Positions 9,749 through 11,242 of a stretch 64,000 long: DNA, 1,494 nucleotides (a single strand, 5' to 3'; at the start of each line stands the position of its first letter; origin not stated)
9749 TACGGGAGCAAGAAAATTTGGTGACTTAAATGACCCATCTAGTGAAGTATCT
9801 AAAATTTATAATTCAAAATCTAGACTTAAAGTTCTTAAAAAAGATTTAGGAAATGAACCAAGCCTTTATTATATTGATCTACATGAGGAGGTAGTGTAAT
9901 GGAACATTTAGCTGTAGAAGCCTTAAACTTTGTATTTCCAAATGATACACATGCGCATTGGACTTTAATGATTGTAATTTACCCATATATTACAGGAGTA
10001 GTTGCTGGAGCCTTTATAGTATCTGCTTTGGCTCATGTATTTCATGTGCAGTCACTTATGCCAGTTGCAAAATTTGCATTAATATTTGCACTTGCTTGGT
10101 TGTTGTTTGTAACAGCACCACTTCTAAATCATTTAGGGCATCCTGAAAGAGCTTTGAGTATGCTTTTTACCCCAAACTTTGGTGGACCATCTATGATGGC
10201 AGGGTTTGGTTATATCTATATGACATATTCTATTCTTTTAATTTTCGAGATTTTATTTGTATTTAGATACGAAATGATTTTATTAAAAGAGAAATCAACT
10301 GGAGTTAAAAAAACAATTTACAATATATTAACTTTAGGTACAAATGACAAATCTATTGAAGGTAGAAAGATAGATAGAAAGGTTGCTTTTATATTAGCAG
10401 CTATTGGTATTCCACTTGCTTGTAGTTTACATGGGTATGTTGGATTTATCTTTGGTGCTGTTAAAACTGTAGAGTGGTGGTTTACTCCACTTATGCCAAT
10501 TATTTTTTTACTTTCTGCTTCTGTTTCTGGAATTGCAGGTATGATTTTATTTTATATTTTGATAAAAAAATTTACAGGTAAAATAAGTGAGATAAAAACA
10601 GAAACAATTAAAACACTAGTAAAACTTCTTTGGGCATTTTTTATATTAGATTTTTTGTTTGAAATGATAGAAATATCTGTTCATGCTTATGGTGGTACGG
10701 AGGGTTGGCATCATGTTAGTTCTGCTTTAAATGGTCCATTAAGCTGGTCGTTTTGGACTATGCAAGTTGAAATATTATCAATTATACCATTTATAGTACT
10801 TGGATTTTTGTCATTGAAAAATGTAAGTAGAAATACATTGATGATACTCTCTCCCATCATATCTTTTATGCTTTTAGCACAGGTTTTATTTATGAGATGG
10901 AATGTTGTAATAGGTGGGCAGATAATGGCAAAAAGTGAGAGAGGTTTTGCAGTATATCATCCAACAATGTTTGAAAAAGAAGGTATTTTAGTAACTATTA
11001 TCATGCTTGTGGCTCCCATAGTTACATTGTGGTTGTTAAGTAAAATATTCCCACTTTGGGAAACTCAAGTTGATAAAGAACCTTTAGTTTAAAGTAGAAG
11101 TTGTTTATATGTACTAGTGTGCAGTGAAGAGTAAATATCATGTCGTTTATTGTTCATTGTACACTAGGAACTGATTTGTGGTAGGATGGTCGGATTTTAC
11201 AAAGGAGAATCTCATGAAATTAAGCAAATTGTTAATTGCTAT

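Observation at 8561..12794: HAO-family octahaem cytochrome wired to a tetrahaem cytochrome plus an NrfC/NrfD-type module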

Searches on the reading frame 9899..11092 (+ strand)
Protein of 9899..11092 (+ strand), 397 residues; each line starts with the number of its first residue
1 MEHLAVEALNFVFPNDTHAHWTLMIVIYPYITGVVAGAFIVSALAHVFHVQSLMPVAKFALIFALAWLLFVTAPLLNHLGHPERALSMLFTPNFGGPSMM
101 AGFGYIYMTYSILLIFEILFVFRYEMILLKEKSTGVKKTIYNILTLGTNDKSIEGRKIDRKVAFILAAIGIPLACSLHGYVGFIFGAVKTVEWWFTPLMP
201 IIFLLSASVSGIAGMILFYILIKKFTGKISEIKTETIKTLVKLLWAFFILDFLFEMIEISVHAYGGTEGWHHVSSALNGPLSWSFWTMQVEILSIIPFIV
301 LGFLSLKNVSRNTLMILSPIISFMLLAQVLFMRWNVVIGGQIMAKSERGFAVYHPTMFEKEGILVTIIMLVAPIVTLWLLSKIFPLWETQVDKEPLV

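Call 3: search_protein_families(library=pfam, proteins=[window:9899-11092:+], max_evalue=0.01)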
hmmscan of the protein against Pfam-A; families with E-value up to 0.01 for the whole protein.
window:9899-11092:+ (397 aa): 1 family
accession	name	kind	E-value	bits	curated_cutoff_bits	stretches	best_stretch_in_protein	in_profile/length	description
PF03916.19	NrfD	-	6.8e-37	128.2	25.8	1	18-343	8-311/313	Polysulphide reductase, NrfD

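Call 4: search_protein_families(library=ncbifam, proteins=[window:9899-11092:+], max_evalue=0.01)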
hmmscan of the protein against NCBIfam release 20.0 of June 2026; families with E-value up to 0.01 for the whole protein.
window:9899-11092:+ (397 aa): 2 families
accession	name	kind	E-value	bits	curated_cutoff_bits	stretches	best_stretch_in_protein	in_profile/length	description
TIGR03148.1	cyt_nit_nrfD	equivalog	7.6e-13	48.4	347.6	1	20-342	9-313/316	cytochrome c nitrite reductase subunit NrfD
NF045798.1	DsrP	equivalog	3.5e-10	39.8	350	1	161-289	148-270/346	sulfate reduction electron transfer complex DsrMKJOP subunit DsrP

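Call 57: search_solved_structures(query=window:9899-11092:+, max_evalue=0.01)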
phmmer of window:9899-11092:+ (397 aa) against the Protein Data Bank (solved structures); distinct sequences matched with E-value up to 0.01: 0.
